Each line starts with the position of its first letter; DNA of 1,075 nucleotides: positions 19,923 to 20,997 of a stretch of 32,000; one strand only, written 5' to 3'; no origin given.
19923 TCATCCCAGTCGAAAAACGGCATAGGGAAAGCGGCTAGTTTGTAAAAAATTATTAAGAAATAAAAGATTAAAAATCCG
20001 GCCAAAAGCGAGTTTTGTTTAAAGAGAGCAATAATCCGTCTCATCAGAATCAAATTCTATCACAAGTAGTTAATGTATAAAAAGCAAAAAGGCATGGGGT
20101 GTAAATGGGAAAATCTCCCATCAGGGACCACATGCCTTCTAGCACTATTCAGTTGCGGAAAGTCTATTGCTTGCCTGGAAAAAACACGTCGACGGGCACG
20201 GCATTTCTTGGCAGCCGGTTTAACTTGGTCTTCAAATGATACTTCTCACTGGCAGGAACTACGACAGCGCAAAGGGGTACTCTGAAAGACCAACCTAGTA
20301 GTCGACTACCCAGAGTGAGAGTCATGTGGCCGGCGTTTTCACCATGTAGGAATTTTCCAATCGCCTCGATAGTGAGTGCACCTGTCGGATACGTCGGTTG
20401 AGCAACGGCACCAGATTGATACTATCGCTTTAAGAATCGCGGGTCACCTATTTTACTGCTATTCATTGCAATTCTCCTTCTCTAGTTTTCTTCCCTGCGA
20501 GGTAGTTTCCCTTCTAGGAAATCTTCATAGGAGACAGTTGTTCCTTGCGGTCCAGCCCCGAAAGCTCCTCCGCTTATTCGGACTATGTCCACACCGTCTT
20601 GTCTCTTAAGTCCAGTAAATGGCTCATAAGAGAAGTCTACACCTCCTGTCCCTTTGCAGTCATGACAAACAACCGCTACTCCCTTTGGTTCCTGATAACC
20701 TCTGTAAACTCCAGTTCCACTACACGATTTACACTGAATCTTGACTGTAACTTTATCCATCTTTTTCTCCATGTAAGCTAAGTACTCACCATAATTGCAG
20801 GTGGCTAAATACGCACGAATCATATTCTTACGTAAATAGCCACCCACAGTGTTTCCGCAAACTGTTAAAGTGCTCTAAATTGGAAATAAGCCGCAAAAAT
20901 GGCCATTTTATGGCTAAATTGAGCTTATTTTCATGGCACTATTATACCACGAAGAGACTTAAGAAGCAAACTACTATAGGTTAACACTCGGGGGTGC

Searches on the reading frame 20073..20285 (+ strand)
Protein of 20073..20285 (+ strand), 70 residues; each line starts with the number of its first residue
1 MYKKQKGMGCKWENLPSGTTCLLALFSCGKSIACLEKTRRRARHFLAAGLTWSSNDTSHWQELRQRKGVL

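Call 34: search_protein_families(library=pfam, proteins=[window:20073-20285:+], max_evalue=10)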
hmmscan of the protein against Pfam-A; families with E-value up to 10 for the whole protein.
window:20073-20285:+ (70 aa): 1 family
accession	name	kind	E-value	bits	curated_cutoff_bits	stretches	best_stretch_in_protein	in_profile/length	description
PF17486.7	Cys_Knot_tox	-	0.075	13.7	27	1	11-57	9-54/70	Cystine knot toxins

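Call 35: search_protein_families(library=phrogs, proteins=[window:20073-20285:+], max_evalue=1)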
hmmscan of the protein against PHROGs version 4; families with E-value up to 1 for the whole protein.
window:20073-20285:+ (70 aa): 2 families
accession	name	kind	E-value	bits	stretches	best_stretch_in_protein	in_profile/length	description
phrog_2591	-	unknown function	0.081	13.7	1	36-64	9-36/61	-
phrog_32599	-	unknown function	0.19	13.1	1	26-64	127-165/178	-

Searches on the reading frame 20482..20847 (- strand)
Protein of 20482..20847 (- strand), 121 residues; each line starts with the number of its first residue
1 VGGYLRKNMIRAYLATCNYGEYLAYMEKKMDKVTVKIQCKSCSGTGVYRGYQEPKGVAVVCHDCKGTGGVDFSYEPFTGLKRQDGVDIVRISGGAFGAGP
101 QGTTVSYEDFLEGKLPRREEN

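Call 11: search_protein_families(library=pfam, proteins=[window:20482-20847:-], max_evalue=0.01)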
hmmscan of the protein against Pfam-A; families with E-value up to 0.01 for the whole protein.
window:20482-20847:- (121 aa): 3 families
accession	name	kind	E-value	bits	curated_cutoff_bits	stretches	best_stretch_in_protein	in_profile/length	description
PF14599.11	zinc_ribbon_6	-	0.0029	18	27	0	55-72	26-43/59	Zinc-ribbon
PF00684.25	DnaJ_CXXCXGXG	-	0.004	17.8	32.7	1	36-69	15-52/65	DnaJ central domain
PF03811.18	Zn_ribbon_InsA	-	0.0086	16.2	26.1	0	34-65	3-35/35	InsA N-terminal domain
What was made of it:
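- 20482..20772 (-): Zinc-ribbon gene. The start is ATG 20772, or ATG 20760 with GGAG 6 nt upstream. It has two DnaJ-type CxxCxGxG motifs and a TAG stop. DnaJ_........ scores 17.8 bits, below the cut-off of 32.7 (call 11).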

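Call 12: search_protein_families(library=ncbifam, proteins=[window:20482-20847:-], max_evalue=1)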
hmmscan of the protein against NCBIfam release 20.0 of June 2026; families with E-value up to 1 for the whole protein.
window:20482-20847:- (121 aa): 6 families
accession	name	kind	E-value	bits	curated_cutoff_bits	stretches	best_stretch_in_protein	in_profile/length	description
TIGR02349.1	DnaJ_bact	equivalog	0.00031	20.3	377.2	1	28-74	136-176/354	molecular chaperone DnaJ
NF008035.0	PRK10767.1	subfamily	0.0024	17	338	1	32-73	137-173/374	molecular chaperone DnaJ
NF010874.0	PRK14281.1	equivalog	0.019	14.1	619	1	28-71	155-192/397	chaperone protein DnaJ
NF010872.0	PRK14279.1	equivalog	0.032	13.3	556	1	37-69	191-223/394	molecular chaperone DnaJ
NF058604.1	RtpA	equivalog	0.06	13.5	65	1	35-69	8-34/50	anti-TRAP protein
NF041921.1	HVO_A0556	equivalog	0.1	12.5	65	1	38-65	22-48/55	HVO_A0556 family zinc finger protein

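Call 13: find_homologous_proteins(query=window:20482-20847:-, max_evalue=0.001)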
Query window:20482-20847:- (121 aa): 4 proteins with E <= 0.001 among 14 candidates.
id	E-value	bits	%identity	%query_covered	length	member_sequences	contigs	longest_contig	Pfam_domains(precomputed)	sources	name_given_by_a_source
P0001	1.2e-71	256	100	93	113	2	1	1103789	-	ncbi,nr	ncbi:MAG: hypothetical protein HYW86_01470 [Candidatus Roizmanbacteria bacterium]|nr:MAG: hypothetic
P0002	6.9e-36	141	70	73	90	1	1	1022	-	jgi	-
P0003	2.7e-23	100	56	68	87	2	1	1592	-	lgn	-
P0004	1.6e-22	98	54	68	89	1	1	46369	-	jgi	jgi:hypothetical protein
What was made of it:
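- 20482..20772 (-): Only 4 close homologues were found (call 13).
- Source organism: the zinc-ribbon protein is 100% identical to a Roizmanbacteria MAG protein (call 13).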

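Call 14: find_encoding_contigs(protein=P0004, flank=6000)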
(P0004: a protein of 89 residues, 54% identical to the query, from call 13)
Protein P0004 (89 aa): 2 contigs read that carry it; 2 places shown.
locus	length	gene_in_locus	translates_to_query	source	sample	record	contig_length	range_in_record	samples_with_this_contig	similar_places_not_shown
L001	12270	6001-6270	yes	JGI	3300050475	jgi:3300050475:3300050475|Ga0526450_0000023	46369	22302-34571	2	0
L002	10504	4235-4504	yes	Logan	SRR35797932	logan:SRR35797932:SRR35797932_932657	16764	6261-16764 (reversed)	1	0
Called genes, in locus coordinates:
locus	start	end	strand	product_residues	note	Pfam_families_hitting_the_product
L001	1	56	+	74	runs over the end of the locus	-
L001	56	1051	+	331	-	-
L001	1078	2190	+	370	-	PF00004:AAA (faint), PF07724:AAA_2 (weak), PF07728:AAA_5 (weak)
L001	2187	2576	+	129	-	PF00085:Thioredoxin, PF13098:Thioredoxin_2 (weak)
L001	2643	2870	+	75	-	-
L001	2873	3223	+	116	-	PF11195:Tad2-like (weak)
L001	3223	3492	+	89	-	-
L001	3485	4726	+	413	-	-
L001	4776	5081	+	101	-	-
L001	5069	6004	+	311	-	PF13671:AAA_33, PF08645:PNK3P (weak)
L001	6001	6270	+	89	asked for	-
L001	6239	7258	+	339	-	PF06414:Zeta_toxin (faint), PF08433:KTI12, PF13671:AAA_33, PF25109:HAD_PNKP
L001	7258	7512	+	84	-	-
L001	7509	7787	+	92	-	-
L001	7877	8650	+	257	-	PF09414:RNA_ligase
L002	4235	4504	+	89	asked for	-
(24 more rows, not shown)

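Call 15: find_encoding_contigs(protein=P0003, flank=6000)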
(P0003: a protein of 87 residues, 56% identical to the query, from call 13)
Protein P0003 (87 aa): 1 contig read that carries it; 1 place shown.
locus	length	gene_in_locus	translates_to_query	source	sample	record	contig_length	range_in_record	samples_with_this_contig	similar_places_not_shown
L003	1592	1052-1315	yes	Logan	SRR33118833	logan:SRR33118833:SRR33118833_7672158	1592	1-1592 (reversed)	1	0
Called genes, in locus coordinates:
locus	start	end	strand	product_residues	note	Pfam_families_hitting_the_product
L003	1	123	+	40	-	?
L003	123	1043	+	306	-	PF13671:AAA_33, PF08645:PNK3P (faint)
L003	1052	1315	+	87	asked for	-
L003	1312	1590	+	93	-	?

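Call 16: find_encoding_contigs(protein=P0002, flank=6000)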
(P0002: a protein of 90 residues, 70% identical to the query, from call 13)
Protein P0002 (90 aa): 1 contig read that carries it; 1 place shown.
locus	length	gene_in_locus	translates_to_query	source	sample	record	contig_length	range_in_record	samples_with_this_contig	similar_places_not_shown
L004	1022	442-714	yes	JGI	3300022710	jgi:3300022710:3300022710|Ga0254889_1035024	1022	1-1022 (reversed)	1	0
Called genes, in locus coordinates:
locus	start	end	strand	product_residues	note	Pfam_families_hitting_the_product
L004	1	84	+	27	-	?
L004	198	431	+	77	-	-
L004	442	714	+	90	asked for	-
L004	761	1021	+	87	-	?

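Call 19: search_dna_similar(query=window:20482-20775:-, collection=phages, mode=protein, max_evalue=0.01)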
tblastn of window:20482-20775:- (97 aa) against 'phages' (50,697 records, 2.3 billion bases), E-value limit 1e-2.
No match.

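Call 35: search_protein_families(library=phrogs, proteins=[window:20482-20775:-], max_evalue=1)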
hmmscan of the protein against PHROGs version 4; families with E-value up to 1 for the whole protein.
window:20482-20775:- (97 aa): 22 families
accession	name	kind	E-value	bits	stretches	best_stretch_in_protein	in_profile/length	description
phrog_4046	-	unknown function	3.3e-05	24.5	1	9-48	46-82/301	-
phrog_4095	-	unknown function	4.4e-05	24.2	1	5-49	27-71/234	-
phrog_8027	-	unknown function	5.8e-05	24.3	1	13-51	6-44/153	-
phrog_6060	-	transcription regulation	0.00051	20.9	1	6-28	30-53/61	anti-termination protein Q-like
phrog_8897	-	unknown function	0.0007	21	1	3-48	74-117/119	-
phrog_9961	-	unknown function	0.0029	19.3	1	10-46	5-38/99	-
phrog_1191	-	integration and excision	0.0033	18.4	1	10-62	3-57/90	transposase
phrog_31357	-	unknown function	0.0083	16.9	1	11-49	25-60/62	-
phrog_27975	-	unknown function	0.015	16.7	1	3-44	62-103/107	-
phrog_127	-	transcription regulation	0.024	15.3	1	12-46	114-160/253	anti-termination protein Q-like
phrog_14965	-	unknown function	0.027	15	1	11-50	101-132/200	-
phrog_3931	-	unknown function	0.038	15.1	1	11-45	28-55/59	-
phrog_19003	-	unknown function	0.049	14.9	1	8-52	18-63/114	-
phrog_19532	-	DNA, RNA and nucleotide metabolism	0.05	14.1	1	11-46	263-295/301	DNA binding protein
phrog_31080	-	unknown function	0.15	12.8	1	5-46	31-65/188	-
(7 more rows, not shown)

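Call 45: search_protein_families(library=padloc, proteins=[window:20482-20775:-, P0004], max_evalue=1)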
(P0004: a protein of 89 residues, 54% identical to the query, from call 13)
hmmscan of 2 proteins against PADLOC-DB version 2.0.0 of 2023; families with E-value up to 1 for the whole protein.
window:20482-20775:- (97 aa): 0 families

P0004 (89 aa): 0 families
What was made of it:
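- PADLOC gives no hit for any part (call 45).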

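Call 46: search_protein_families(library=pfam, proteins=[P0002, P0003, P0004], max_evalue=1)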
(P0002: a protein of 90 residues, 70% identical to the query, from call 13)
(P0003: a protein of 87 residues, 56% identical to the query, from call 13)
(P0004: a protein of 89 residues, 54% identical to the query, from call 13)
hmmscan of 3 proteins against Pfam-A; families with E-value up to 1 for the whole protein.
P0002 (90 aa): 5 families
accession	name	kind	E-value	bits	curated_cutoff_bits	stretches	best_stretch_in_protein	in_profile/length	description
PF00684.25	DnaJ_CXXCXGXG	-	0.0053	17.4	32.7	1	9-41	16-52/65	DnaJ central domain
PF15777.11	Anti-TRAP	-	0.0054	17.1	32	1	7-40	9-40/59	Tryptophan RNA-binding attenuator protein inhibitory protein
PF20120.5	DUF6510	-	0.028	14.7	26.4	1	6-43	24-64/86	Family of unknown function (DUF6510)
PF08273.17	Zn_Ribbon_Prim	-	0.07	13.9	23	1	10-40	5-34/37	Zinc-binding domain of primase-helicase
PF25436.1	BSD2_CRD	-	0.58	10.8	27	0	28-45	12-28/69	BSD2 cysteine rich domain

P0003 (87 aa): 6 families
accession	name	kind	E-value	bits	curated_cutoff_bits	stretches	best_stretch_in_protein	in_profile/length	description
PF00684.25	DnaJ_CXXCXGXG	-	0.0026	18.4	32.7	1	5-37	16-52/65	DnaJ central domain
PF15777.11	Anti-TRAP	-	0.0055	17.1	32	1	3-36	9-40/59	Tryptophan RNA-binding attenuator protein inhibitory protein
PF17302.8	DUF5351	-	0.013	16.2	27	0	29-38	20-29/29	Family of unknown function (DUF5351)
PF25436.1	BSD2_CRD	-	0.12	13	27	0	26-39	2-15/69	BSD2 cysteine rich domain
PF01096.23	Zn_ribbon_TFIIS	-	0.21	11.9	21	1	6-33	2-35/39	Transcription factor S-II (TFIIS)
PF20833.2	RNase_E_G_Thio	-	0.3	11.7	26.8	0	7-18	2-13/86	RNase E/G, Thioredoxin-like domain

P0004 (89 aa): 3 families
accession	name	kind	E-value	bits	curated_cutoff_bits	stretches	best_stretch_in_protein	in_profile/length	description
PF01096.23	Zn_ribbon_TFIIS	-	0.073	13.4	21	1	8-35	2-35/39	Transcription factor S-II (TFIIS)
PF08273.17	Zn_Ribbon_Prim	-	0.09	13.5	23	1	6-38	3-34/37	Zinc-binding domain of primase-helicase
PF15777.11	Anti-TRAP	-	0.8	10.2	32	0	3-39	7-41/59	Tryptophan RNA-binding attenuator protein inhibitory protein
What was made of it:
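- PADLOC and Pfam give no toxin family for either protein (calls 11, 45, 46).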

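Call 51: find_related_loci(query=A2, collection=viral_contigs, flank=8000)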
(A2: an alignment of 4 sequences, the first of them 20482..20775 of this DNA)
Query A2 (97 aa) in viral_contigs; peptide patterns used: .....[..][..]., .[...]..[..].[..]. (x = any residue, [..] = any of these).
21 stretches matched a pattern; 4 encode a relative of the query (tblastn E <= 1e-3); 4 distinct loci.
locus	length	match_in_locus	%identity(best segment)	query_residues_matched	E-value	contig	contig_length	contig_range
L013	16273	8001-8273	57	10-97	1e-32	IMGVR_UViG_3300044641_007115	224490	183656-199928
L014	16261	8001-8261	56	11-94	5e-30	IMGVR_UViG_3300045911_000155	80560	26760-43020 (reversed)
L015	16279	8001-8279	52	3-92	1e-25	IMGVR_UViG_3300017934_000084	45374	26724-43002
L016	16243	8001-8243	46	7-86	8e-20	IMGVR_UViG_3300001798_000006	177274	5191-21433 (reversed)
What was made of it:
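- Closest known: DnaJ central cysteine-rich domain and anti-TRAP type zinc fingers. Different: Relatives are phage-borne (calls 14, 51).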

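Call 54: search_protein_families(library=pfam, proteins=[L013:7619-8008:+, L013:8323-8871:+, L014:7588-8004:+, L014:8320-8862:+, L014:8759-10126:+, L015:6309-7553:+, L015:8286-8768:+, L015:9093-10040:+, L015:10034-10972:+, L016:7652-8017:+], max_evalue=0.001)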
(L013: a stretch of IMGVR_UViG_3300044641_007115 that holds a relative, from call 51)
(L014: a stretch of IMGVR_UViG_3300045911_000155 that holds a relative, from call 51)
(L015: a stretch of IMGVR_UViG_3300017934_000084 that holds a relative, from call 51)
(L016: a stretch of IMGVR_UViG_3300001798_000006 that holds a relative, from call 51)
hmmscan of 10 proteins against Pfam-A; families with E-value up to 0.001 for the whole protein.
L013:7619-8008:+ (129 aa): 2 families
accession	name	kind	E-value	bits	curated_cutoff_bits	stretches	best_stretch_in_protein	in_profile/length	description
PF09889.16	DUF2116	-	1.5e-05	25.3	26.8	1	4-32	6-34/59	Probable treble clef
PF13392.12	HNH_3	-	0.00011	22.2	24.8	1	62-80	19-37/46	HNH endonuclease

L013:8323-8871:+ (182 aa): 0 families

L014:7588-8004:+ (138 aa): 2 families
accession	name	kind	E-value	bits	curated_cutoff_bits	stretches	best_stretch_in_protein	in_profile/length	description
PF09889.16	DUF2116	-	3.2e-05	24.2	26.8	1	13-41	6-34/59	Probable treble clef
PF13392.12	HNH_3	-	0.00015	21.8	24.8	1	71-89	19-37/46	HNH endonuclease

L014:8320-8862:+ (180 aa): 0 families

L014:8759-10126:+ (455 aa): 0 families

L015:6309-7553:+ (414 aa): 1 family
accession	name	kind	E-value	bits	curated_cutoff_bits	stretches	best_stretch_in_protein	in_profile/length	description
PF01145.31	Band_7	-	2.9e-06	27.9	23.6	1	36-267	2-174/176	SPFH domain / Band 7 family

L015:8286-8768:+ (160 aa): 0 families

L015:9093-10040:+ (315 aa): 2 families
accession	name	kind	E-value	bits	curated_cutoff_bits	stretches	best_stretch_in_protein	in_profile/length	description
PF08722.17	Tn7_TnsA-like_N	-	5.1e-08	33.8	26.5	1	219-279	12-83/85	TnsA-like endonuclease N terminal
PF07460.16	NUMOD3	-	5.2e-08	33.1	20.4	1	85-102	16-33/37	NUMOD3 motif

L015:10034-10972:+ (312 aa): 6 families
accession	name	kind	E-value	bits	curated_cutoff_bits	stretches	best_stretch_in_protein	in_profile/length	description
PF25109.1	HAD_PNKP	-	4.3e-38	131.1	27.6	1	174-307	1-140/143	Polynucleotide kinase PNKP phosphatase domain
PF13671.12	AAA_33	-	8.2e-15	55.8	27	1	5-134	2-136/143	AAA domain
PF08433.16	KTI12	-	1e-09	38.8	22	1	5-133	4-132/271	Chromatin associated protein KTI12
PF06414.18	Zeta_toxin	-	3.5e-06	27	22.3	1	3-191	17-197/199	Zeta toxin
PF24694.1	LNS2_PITM1-3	-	0.00014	22.3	27.7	1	177-251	1-69/124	PITM 1-3, LNS2 domain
PF03767.20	Acid_phosphat_B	-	0.00017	21.6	27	0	207-282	123-199/230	HAD superfamily, subfamily IIIB (Acid phosphatase)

L016:7652-8017:+ (121 aa): 0 families
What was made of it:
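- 20482..20772 (-): Relatives lie in phage-like and IMG/VR contigs of 45-224 kb (calls 14, 15, 51, 54).
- Zinc-ribbon relatives lie in phage contigs: calls 14, 15, 51, 54.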

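Call 73: predict_structure(alignment_id=A2)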
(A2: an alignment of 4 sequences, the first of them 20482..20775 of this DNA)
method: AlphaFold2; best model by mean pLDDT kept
length: 97 residues; sequences in the alignment: 4
mean_pLDDT: 46.9   pTM: 0.34
mean pLDDT of the five models: 46.9, 46.8, 45.7, 45.5, 45.2
residues with pLDDT >= 90: 0; 70-90: 0; 50-70: 32; < 50: 65
segments of 3 or more residues with pLDDT < 50: 1-30, 39-58, 69-77, 92-97
pLDDT, mean of each block of 10 residues (from residue 1): 40 41 45 53 43 44 56 46 58 41
secondary structure, 60 per line:
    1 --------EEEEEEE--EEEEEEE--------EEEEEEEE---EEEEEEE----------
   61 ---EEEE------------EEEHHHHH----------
elements in order: E9-15 E18-24 E33-40 E44-50 E64-67 E80-82 H83-87
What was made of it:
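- Tried and rejected: The zinc-ribbon model is too poor to use, pLDDT 47 (call 73).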
